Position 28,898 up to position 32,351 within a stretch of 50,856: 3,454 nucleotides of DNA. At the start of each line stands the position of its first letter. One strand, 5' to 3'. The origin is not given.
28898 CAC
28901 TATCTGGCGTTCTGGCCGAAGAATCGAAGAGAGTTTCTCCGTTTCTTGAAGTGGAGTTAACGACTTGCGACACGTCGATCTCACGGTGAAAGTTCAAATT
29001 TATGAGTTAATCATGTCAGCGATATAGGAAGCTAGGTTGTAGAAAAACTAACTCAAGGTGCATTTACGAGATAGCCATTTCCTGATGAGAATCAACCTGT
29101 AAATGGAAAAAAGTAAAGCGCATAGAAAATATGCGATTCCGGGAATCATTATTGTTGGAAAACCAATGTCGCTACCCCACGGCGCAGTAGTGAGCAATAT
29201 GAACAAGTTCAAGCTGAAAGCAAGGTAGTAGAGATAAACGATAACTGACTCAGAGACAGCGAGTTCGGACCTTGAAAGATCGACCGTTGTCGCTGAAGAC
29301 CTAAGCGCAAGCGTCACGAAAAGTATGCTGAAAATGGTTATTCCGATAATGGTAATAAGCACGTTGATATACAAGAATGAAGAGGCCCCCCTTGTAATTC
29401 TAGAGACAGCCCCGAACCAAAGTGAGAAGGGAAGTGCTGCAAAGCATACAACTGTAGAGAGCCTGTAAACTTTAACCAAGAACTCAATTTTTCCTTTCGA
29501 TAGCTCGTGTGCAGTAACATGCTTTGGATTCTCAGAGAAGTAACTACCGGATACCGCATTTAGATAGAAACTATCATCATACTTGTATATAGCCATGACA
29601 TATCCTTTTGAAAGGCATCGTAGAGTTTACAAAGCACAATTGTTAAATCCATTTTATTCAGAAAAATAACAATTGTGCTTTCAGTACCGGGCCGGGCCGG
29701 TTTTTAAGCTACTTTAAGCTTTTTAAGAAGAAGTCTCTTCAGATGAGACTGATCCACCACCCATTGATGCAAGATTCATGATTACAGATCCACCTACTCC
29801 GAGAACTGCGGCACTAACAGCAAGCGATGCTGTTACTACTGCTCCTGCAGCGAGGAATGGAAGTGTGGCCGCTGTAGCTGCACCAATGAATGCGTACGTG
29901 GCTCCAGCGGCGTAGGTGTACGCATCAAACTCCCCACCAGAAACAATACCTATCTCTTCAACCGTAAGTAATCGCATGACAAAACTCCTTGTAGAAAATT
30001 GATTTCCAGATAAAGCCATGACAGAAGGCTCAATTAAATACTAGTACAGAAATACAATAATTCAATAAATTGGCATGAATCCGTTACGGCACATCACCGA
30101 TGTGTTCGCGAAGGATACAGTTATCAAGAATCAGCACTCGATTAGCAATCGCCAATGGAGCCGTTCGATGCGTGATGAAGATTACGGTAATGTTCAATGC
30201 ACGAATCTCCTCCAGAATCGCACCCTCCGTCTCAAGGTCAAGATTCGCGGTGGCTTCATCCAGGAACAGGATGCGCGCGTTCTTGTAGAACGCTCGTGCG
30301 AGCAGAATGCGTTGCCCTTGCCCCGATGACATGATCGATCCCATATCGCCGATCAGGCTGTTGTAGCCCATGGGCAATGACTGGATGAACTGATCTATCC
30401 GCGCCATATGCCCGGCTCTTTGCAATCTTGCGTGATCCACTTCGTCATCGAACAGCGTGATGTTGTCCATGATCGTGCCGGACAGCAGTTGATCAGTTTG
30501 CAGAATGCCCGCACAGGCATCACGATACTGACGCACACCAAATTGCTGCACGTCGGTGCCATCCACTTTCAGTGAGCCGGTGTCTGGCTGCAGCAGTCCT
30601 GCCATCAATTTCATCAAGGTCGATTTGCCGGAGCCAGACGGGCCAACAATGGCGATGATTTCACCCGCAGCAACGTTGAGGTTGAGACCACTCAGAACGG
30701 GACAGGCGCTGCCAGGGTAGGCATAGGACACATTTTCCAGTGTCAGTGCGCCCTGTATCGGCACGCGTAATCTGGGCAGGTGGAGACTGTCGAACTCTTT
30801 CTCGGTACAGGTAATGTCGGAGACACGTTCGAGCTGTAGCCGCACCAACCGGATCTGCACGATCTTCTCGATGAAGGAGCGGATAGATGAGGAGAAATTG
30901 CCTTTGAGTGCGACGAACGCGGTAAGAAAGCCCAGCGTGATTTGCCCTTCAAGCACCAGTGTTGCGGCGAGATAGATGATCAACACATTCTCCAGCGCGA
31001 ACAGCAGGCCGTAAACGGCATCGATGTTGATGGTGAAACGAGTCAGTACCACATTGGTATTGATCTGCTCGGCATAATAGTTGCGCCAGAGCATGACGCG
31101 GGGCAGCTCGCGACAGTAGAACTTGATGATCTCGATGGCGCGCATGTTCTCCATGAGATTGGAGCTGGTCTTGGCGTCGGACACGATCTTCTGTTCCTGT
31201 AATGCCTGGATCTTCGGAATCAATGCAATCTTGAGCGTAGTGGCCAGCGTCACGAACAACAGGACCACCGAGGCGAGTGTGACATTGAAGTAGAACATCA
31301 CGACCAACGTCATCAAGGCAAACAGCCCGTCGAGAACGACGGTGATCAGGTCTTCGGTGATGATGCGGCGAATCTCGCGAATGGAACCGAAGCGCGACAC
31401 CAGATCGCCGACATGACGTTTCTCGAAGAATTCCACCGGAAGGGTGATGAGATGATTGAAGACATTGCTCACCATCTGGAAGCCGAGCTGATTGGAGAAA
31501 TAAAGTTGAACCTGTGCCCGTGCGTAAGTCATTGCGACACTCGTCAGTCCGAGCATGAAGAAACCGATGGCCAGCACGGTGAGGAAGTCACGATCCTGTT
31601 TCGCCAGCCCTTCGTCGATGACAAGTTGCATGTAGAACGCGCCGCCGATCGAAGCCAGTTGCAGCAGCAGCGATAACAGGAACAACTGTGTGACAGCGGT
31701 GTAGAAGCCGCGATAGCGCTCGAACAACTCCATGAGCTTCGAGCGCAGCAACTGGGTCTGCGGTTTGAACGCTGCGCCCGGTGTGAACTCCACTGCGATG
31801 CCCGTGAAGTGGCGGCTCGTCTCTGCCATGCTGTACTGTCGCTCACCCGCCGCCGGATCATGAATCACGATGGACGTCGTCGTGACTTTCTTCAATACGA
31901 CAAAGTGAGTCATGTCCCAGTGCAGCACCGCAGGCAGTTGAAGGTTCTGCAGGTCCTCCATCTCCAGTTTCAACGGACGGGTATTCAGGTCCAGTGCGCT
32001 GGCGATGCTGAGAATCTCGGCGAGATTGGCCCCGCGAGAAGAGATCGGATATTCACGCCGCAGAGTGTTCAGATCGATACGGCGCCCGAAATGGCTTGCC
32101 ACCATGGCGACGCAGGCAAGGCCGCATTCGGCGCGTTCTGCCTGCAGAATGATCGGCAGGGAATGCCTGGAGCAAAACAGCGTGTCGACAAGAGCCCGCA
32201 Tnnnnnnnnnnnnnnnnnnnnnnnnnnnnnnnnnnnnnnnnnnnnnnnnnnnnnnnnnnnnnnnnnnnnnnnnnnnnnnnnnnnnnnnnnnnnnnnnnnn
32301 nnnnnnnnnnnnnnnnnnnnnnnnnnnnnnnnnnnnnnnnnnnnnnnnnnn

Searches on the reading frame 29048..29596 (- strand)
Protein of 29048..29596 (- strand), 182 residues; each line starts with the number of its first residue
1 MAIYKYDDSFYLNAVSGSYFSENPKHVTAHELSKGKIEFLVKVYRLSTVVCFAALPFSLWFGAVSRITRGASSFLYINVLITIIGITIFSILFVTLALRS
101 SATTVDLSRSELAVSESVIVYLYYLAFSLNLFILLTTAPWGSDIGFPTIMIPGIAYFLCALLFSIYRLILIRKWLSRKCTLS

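Call 27: search_protein_families(library=ncbifam, proteins=[window:29048-29596:-], max_evalue=0.01)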
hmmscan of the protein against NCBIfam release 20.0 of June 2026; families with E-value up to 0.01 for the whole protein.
window:29048-29596:- (182 aa): 0 families

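Call 36: search_protein_families(library=pfam, proteins=[window:29048-29596:-], max_evalue=10)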
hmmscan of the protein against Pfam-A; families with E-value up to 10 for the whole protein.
window:29048-29596:- (182 aa): 0 families

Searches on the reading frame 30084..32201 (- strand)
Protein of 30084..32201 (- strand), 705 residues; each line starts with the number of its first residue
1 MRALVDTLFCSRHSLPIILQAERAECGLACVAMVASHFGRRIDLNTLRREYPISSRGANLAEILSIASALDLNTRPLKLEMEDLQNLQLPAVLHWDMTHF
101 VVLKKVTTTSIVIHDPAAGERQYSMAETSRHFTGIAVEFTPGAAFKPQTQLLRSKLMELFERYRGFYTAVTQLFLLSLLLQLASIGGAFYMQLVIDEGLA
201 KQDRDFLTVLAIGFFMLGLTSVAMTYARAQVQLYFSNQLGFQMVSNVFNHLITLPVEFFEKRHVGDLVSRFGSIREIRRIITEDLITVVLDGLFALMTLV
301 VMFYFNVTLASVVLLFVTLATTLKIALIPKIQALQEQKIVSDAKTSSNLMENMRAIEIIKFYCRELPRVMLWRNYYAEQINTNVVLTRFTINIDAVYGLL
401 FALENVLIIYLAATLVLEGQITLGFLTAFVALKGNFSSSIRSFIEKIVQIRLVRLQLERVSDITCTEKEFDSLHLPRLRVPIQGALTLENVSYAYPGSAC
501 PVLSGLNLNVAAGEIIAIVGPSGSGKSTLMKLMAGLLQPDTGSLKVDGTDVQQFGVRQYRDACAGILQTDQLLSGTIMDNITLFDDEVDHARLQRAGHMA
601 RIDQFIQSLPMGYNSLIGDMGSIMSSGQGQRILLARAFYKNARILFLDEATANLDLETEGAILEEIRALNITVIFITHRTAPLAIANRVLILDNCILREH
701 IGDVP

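Call 4: search_protein_families(library=pfam, proteins=[window:30084-32201:-], max_evalue=0.01)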
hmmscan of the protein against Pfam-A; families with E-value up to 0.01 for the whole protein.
window:30084-32201:- (705 aa): 12 families
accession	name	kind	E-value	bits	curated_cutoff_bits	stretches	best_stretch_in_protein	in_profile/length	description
PF03412.21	Peptidase_C39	-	2.1e-34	118.6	22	1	15-142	2-131/133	Peptidase C39 family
PF00664.28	ABC_membrane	-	1.5e-30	107.3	28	1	173-432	4-266/274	ABC transporter transmembrane region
PF00005.33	ABC_tran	-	8.5e-29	101.3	25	1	503-652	1-137/137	ABC transporter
PF13304.12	AAA_21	-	7.5e-06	26.7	27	1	515-556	1-49/304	AAA domain, putative AbiEii toxin, Type IV TA system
PF02463.25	SMC_N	-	5.7e-05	23.1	40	0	631-689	148-208/220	RecF/RecN/SMC N terminal domain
PF13555.12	AAA_29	-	0.00026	21.1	27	1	513-541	23-50/61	P-loop containing region of AAA domain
PF13401.12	AAA_22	-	0.0005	20.8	27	1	514-568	6-33/130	AAA domain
PF02224.24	Cytidylate_kin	-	0.001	19.3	26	0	516-538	1-23/211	Cytidylate kinase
PF13173.12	AAA_14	-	0.002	18.6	27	0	514-585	3-68/129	AAA domain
PF00004.35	AAA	-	0.0022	18.9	21.2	0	518-595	3-73/131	ATPase family associated with various cellular activities (AAA)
PF03193.22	RsgA_GTPase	-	0.0085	16.4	30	0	512-544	105-137/174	RsgA GTPase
PF20703.3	nSTAND1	-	0.0097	16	27.1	0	510-539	30-57/379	Novel STAND NTPase 1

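Call 27: search_protein_families(library=ncbifam, proteins=[window:30084-32201:-], max_evalue=0.01)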
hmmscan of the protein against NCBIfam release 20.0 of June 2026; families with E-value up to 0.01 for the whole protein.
window:30084-32201:- (705 aa): 189 families (the best 25 are shown)
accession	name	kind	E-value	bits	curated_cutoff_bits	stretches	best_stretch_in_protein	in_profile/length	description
TIGR03796.1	NHLM_micro_ABC1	equivalog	3.3e-139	465.3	853.3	1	16-694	3-686/710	NHLP family bacteriocin export ABC transporter peptidase/permease/ATPase subunit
TIGR01846.1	type_I_sec_HlyB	subfamily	7.3e-112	374.9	725.55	1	27-697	1-669/694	type I secretion system permease/ATPase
TIGR03375.1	type_I_sec_LssB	subfamily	9.4e-102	341.5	693.1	1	28-694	4-676/696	type I secretion system permease/ATPase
TIGR01193.1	bacteriocin_ABC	subfamily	7.5e-101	338.8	523.85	1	20-694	1-683/708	peptide cleavage/export ABC transporter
TIGR03797.1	NHLM_micro_ABC2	equivalog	1.9e-97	327.4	709.4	1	31-695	8-660/686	NHLP bacteriocin export ABC transporter permease/ATPase subunit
TIGR02204.1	MsbA_rel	hypoth_equivalog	2.1e-74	251.2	780.4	1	155-695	8-550/576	ABC transporter, permease/ATP-binding protein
TIGR01842.1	type_I_sec_PrtD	subfamily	8.8e-74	249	510.15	1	168-697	6-531/544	type I secretion system permease/ATPase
NF045998.1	cleave_ABC_plasm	equivalog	4e-72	243.5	500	1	20-676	2-655/673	Mbov_0121 family peptidase domain-containing ABC transporter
TIGR02203.1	MsbA_lipidA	equivalog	1.8e-70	238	602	1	191-697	37-546/572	lipid A export permease/ATP-binding protein MsbA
TIGR00958.1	3a01208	subfamily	2.1e-68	231.3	874.6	1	91-699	104-693/711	antigen peptide transporter 2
NF052233.1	CphA_assoc_ABC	equivalog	3.3e-65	220.8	880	1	166-697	182-720/766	cyanophycin metabolism-associated ABC transporter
TIGR02857.1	CydD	equivalog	2.7e-60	204.8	435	1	481-690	320-527/529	thiol reductant ABC exporter subunit CydD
NF008381.0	PRK11176.1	equivalog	9e-60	202.6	867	1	191-699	48-558/582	lipid A ABC transporter ATP-binding protein/permease MsbA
NF010178.0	PRK13657.1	equivalog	4.5e-58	197.1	733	1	170-697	21-547/588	glucan ABC transporter ATP-binding protein/ permease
TIGR02868.1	CydC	equivalog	1.5e-54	185.5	329.05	1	245-679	90-529/530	thiol reductant ABC exporter subunit CydC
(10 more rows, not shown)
